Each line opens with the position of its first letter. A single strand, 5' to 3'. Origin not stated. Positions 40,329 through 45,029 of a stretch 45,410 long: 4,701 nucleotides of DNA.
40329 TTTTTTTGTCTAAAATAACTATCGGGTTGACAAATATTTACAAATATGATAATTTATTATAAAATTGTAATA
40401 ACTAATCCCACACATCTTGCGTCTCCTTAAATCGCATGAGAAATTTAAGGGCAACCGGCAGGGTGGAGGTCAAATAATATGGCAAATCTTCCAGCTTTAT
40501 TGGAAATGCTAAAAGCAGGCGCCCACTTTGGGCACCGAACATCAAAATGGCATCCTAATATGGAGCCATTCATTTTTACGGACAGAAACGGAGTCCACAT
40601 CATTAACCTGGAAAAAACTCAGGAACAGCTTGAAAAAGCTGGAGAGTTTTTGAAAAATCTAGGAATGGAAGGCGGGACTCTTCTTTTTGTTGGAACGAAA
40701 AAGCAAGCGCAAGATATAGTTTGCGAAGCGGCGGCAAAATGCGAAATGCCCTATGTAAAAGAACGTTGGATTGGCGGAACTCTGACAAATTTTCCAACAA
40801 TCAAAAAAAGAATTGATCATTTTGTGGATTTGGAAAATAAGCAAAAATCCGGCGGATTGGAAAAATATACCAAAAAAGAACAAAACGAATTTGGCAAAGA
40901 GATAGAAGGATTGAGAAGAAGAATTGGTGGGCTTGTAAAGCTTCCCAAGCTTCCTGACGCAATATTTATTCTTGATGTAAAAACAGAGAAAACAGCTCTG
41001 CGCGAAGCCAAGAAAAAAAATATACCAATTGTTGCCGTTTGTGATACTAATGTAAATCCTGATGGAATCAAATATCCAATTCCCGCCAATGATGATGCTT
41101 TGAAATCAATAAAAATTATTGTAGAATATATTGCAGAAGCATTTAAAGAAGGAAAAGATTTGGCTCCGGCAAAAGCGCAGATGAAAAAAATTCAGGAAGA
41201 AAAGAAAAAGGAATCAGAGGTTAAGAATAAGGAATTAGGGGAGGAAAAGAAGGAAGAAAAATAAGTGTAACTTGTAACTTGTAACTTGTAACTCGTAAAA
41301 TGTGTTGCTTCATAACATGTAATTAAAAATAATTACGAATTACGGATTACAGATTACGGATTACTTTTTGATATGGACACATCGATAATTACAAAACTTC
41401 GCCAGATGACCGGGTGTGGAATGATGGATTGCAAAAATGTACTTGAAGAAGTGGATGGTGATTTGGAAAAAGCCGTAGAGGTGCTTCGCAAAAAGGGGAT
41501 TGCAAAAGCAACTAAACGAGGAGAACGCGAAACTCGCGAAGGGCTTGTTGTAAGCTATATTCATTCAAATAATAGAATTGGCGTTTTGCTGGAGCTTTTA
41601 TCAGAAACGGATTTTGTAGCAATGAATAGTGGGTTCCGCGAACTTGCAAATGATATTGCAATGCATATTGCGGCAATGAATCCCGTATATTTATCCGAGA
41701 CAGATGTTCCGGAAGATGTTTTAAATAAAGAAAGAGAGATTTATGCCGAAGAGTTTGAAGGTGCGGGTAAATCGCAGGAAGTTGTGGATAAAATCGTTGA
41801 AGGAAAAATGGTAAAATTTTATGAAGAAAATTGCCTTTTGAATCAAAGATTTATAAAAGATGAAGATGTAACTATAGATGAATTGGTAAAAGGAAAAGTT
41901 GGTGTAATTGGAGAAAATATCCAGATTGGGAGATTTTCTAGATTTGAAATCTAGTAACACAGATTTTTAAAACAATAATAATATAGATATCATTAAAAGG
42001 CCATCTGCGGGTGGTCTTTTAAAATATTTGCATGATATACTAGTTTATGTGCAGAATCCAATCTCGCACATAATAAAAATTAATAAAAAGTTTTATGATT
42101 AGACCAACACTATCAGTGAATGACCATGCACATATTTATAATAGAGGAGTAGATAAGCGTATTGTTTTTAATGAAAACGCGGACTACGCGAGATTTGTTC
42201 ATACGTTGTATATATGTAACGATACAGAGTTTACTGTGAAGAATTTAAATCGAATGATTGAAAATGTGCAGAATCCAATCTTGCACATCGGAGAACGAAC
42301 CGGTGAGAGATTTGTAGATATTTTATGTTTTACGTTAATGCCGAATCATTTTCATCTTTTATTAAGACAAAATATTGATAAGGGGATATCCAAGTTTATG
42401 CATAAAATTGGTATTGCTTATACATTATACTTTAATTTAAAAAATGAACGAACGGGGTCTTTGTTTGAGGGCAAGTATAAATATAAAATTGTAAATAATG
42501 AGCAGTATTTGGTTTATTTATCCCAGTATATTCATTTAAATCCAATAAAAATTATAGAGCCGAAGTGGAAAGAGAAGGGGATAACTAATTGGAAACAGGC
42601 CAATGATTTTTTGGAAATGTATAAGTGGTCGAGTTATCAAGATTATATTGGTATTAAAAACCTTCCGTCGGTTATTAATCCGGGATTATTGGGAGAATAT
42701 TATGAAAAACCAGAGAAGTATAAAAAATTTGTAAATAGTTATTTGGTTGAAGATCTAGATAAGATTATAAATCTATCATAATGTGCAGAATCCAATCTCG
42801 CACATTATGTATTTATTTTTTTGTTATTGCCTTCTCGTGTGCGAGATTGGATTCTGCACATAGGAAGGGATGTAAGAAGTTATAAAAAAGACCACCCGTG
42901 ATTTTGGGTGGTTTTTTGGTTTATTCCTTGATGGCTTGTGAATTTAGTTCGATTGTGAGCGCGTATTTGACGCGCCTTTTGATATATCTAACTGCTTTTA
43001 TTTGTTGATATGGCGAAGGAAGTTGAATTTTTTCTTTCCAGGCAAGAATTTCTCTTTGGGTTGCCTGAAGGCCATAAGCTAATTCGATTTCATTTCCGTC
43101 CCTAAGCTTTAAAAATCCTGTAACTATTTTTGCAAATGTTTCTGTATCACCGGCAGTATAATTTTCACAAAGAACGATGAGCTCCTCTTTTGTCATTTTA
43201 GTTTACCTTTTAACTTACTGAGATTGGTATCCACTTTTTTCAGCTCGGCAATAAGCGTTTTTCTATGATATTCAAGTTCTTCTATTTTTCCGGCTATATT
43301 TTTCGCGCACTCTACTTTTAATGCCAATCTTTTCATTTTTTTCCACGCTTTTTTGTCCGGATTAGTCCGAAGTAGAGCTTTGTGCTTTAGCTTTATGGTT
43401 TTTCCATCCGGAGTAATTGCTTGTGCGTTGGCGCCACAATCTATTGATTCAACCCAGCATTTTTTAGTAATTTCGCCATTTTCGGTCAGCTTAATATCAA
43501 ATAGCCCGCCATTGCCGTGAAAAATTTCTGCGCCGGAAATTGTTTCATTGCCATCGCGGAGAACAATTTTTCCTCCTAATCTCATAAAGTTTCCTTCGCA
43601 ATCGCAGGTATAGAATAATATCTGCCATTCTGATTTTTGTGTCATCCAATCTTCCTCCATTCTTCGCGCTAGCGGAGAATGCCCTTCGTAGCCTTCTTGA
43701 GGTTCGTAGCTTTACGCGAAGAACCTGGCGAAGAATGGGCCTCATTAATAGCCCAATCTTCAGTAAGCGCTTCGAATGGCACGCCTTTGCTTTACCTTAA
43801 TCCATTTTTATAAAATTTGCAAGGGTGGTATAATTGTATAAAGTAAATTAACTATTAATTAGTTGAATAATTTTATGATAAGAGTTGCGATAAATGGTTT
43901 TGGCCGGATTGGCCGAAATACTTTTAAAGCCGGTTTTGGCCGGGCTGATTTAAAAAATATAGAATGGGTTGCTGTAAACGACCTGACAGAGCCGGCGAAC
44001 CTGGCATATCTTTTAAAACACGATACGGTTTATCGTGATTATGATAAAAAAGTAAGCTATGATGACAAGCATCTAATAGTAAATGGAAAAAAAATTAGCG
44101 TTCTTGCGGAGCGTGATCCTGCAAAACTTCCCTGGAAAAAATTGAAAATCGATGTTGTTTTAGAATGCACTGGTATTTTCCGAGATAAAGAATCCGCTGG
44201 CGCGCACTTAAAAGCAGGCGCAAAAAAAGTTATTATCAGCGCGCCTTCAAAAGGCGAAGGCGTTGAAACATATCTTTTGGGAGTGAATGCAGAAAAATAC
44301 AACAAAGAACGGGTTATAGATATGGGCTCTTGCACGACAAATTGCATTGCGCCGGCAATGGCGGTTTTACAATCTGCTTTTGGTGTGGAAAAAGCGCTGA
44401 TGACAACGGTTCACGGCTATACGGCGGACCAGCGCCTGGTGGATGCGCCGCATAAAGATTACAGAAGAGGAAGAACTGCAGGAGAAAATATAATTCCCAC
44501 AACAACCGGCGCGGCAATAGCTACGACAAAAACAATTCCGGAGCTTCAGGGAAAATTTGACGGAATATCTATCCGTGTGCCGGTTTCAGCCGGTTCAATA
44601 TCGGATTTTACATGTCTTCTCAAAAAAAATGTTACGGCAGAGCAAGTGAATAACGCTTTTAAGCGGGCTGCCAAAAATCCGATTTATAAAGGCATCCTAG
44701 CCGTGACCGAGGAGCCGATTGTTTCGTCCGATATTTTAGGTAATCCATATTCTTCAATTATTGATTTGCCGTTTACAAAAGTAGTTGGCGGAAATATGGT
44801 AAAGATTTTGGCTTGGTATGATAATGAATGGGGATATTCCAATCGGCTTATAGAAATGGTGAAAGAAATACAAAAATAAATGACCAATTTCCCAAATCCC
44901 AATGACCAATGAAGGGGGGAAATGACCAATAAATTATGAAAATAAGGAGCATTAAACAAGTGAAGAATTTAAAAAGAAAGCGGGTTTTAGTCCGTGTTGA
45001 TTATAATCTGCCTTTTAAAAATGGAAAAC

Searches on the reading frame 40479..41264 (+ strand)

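Call 26: search_protein_families(library=pfam, proteins=[window:40479-41264:+])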
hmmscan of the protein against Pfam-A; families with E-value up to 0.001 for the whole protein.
window:40479-41264:+ (261 aa): 1 family
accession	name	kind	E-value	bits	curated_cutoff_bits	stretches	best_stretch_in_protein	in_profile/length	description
PF00318.25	Ribosomal_S2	-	1.3e-86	289.7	26.1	1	10-225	1-216/216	Ribosomal protein S2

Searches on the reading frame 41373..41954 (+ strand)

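Call 26: search_protein_families(library=pfam, proteins=[window:41373-41954:+])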
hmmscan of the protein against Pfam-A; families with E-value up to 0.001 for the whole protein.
window:41373-41954:+ (193 aa): 3 families
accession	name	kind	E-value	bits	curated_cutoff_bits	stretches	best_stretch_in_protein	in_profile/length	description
PF00889.24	EF_TS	-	7.6e-41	140.4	27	1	53-192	76-201/204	Elongation factor TS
PF25025.1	EF-Ts_N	-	0.00014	22.1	33.2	1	4-41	15-53/60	Elongation factor Ts, mitochondrial, N-terminal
PF22566.2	UBA_8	-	0.00015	21.8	26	1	6-38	7-39/46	UBA-like domain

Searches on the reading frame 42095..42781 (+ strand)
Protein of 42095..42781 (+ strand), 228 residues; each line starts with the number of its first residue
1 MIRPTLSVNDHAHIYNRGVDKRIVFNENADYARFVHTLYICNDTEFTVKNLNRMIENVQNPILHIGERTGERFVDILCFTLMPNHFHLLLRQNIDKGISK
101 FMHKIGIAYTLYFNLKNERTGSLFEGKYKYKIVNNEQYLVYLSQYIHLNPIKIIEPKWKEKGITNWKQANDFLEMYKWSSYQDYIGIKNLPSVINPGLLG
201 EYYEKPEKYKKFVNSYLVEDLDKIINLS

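Call 26: search_protein_families(library=pfam, proteins=[window:42095-42781:+])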
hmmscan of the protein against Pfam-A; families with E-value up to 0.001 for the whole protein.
window:42095-42781:+ (228 aa): 1 family
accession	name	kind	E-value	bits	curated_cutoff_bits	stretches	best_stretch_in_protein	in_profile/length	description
PF01797.21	Y1_Tnp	-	2.8e-08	34.4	23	1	71-147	38-119/121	Transposase IS200 like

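Call 61: search_protein_families(library=ncbifam, proteins=[window:42095-42781:+], max_evalue=0.01)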
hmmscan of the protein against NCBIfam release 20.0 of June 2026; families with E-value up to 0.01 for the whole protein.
window:42095-42781:+ (228 aa): 1 family
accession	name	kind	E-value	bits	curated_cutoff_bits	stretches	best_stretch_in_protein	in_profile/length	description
NF047646.1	REP_Tyr_transpos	equivalog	2.4e-09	37.2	80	1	62-152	35-133/146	REP-associated tyrosine transposase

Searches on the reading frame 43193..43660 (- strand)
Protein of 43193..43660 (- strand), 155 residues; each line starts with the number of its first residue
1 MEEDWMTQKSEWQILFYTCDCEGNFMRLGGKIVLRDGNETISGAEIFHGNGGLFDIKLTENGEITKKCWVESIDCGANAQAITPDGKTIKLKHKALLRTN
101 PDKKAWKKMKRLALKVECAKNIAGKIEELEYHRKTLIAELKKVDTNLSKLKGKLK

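Call 26: search_protein_families(library=pfam, proteins=[window:43193-43660:-])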
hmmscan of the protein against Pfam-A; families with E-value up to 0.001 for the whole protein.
window:43193-43660:- (155 aa): 0 families

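Call 61: search_protein_families(library=ncbifam, proteins=[window:43193-43660:-], max_evalue=0.01)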
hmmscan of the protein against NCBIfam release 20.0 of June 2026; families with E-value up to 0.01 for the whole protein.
window:43193-43660:- (155 aa): 0 families

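Call 73: find_encoding_contigs(protein=window:43193-43660:-, flank=10000, max_places=4)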
Protein window:43193-43660:- (155 aa): 2 contigs read that carry it; 2 places shown.
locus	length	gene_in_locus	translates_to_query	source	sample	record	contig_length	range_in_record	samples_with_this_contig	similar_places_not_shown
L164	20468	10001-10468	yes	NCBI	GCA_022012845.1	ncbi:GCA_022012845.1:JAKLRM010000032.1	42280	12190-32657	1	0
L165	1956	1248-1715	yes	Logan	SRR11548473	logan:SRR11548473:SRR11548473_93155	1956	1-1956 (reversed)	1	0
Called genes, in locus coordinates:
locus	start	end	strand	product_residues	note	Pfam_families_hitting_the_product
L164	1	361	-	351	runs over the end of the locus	PF00483:NTP_transferase, PF22640:ManC_GMP_beta-helix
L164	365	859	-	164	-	PF01569:PAP2, PF14378:PAP2_3 (weak)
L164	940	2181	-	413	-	PF00675:Peptidase_M16, PF05193:Peptidase_M16_C (weak)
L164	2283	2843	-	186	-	PF00574:CLP_protease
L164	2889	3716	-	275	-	PF01149:Fapy_DNA_glyco, PF05833:NFACT_N (weak), PF06831:H2TH, PF06827:zf-FPG_IleRS (faint)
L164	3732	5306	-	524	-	PF01676:Metalloenzyme, PF06415:iPGM_N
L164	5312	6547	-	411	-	PF03952:Enolase_N, PF00113:Enolase_C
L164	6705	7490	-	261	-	PF04402:SIMPL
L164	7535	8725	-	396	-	PF00162:PGK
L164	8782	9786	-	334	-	PF00044:Gp_dh_N, PF02800:Gp_dh_C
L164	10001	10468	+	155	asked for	-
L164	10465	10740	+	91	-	-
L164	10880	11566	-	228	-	PF01797:Y1_Tnp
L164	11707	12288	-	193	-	PF00889:EF_TS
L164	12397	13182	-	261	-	PF00318:Ribosomal_S2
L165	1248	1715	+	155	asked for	-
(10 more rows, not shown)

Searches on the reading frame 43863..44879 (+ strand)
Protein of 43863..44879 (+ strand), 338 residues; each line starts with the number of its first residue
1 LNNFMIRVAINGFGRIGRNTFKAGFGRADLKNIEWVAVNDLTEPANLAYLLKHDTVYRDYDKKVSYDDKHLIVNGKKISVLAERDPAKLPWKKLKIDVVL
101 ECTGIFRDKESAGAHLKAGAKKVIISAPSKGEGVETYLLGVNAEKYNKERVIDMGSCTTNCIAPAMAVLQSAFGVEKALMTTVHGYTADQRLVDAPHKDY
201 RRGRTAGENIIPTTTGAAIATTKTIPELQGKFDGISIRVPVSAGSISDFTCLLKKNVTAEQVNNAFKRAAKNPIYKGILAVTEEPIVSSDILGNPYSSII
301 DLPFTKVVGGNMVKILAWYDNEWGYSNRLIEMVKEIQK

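Call 26: search_protein_families(library=pfam, proteins=[window:43863-44879:+])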
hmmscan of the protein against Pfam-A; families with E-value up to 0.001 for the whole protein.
window:43863-44879:+ (338 aa): 2 families
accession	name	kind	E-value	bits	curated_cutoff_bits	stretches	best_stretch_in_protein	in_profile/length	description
PF02800.25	Gp_dh_C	-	9.2e-58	194.7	24.4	1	162-319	1-158/158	Glyceraldehyde 3-phosphate dehydrogenase, C-terminal domain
PF00044.30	Gp_dh_N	-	2.8e-36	124.3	31.7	1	6-109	1-101/101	Glyceraldehyde 3-phosphate dehydrogenase, NAD binding domain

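Call 71: find_encoding_contigs(protein=window:43863-44879:+, flank=10000, max_places=4)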
Protein window:43863-44879:+ (338 aa): no gene with exactly this product is on record in the collection.
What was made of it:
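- Tried and rejected: The GAPDH look-up failed (call 71).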
